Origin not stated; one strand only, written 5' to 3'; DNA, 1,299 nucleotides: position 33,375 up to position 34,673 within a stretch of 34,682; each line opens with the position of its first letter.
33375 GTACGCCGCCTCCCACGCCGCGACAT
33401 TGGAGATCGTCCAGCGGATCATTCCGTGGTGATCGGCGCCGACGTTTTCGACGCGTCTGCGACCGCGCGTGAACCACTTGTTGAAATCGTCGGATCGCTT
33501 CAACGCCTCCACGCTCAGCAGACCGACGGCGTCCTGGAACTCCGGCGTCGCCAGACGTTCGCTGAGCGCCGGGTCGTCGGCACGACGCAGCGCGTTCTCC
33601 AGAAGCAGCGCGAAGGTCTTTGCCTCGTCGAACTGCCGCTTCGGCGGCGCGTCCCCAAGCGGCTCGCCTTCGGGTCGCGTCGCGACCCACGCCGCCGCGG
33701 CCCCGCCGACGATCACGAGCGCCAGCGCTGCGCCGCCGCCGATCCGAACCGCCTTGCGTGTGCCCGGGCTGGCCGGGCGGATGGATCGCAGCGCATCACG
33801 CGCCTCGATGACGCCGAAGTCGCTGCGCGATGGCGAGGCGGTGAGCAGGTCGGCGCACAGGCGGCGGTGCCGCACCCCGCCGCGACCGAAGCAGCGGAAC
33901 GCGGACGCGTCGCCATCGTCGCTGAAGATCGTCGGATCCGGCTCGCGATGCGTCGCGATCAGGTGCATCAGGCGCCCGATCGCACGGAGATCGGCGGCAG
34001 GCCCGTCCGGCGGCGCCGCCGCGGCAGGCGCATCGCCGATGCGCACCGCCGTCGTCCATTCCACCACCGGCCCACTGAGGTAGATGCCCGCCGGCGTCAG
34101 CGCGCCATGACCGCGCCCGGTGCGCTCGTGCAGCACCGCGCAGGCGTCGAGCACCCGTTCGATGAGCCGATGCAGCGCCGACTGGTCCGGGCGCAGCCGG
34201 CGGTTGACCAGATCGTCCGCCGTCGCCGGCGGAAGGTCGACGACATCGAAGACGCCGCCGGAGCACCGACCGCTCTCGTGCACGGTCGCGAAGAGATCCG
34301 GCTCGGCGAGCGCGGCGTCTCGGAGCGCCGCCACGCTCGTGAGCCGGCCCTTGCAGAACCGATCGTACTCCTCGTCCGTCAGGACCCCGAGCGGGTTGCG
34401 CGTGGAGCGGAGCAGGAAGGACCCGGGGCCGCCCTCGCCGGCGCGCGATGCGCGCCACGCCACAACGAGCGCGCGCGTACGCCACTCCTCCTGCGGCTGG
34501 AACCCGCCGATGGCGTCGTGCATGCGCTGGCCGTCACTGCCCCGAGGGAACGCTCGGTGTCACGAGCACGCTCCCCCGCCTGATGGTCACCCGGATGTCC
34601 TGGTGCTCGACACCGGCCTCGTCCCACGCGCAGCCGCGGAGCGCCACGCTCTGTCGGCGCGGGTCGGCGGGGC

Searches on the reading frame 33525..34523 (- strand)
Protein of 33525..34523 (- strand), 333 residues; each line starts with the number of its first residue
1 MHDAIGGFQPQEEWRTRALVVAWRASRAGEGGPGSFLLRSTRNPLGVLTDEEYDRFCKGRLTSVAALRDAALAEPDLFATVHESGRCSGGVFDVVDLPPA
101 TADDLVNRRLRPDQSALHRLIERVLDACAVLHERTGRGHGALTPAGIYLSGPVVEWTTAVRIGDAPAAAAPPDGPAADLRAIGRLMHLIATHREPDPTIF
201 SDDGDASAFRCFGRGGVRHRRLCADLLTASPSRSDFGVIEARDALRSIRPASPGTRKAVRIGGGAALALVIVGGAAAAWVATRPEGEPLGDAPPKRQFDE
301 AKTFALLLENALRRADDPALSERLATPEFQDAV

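Call 55: search_solved_structures(query=A7, max_evalue=0.1)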
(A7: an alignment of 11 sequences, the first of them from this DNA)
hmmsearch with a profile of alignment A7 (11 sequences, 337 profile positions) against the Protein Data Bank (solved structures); distinct sequences matched with E-value up to 0.1: 64 (the best 60 are shown).
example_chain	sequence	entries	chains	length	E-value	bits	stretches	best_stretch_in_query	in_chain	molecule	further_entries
9ruj_A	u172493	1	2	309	1.3e-05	28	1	5-175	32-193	Serine/threonine-protein kinase StkP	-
9ruk_A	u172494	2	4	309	2.8e-05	26.9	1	5-173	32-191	Serine/threonine-protein kinase StkP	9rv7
9ru3_A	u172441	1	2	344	3.6e-05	26.6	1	5-173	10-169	Serine/threonine-protein kinase StkP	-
2y7j_A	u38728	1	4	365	6.5e-05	25.7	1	29-153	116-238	PHOSPHORYLASE B KINASE GAMMA CATALYTIC CHAIN, TESTIS/LIVER ISOFORM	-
3uib_A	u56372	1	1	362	0.00068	22.4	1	89-169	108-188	mitogen-activated protein kinase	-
3pg1_A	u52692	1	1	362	0.00068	22.4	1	89-169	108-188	Mitogen-activated protein kinase, putative (Map kinase-like protein)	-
2phk_A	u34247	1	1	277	0.001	21.8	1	7-154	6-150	PHOSPHORYLASE KINASE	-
1phk_A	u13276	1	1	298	0.0011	21.7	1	6-154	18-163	PHOSPHORYLASE KINASE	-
1ql6_A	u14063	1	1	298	0.0011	21.7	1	6-154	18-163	PHOSPHORYLASE KINASE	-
7b3m_A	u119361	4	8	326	0.0025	20.5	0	98-156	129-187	Dual specificity mitogen-activated protein kinase kinase 1,Dual specificity mitogen-activa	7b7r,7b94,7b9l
6n3n_A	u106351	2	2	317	0.0041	19.8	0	91-176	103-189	eIF-2-alpha kinase GCN2,eIF-2-alpha kinase GCN2 | eIF-2-alpha kinase GCN2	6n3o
7qwk_A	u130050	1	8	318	0.005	19.5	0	91-176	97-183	eIF-2-alpha kinase GCN2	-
6n3l_A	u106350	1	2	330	0.0051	19.5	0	91-176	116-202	eIF-2-alpha kinase GCN2,eIF-2-alpha kinase GCN2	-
7qq6_A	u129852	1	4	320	0.0051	19.5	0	91-176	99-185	eIF-2-alpha kinase GCN2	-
8chf_E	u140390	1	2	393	0.0054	19.4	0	98-157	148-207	Dual specificity mitogen-activated protein kinase kinase 1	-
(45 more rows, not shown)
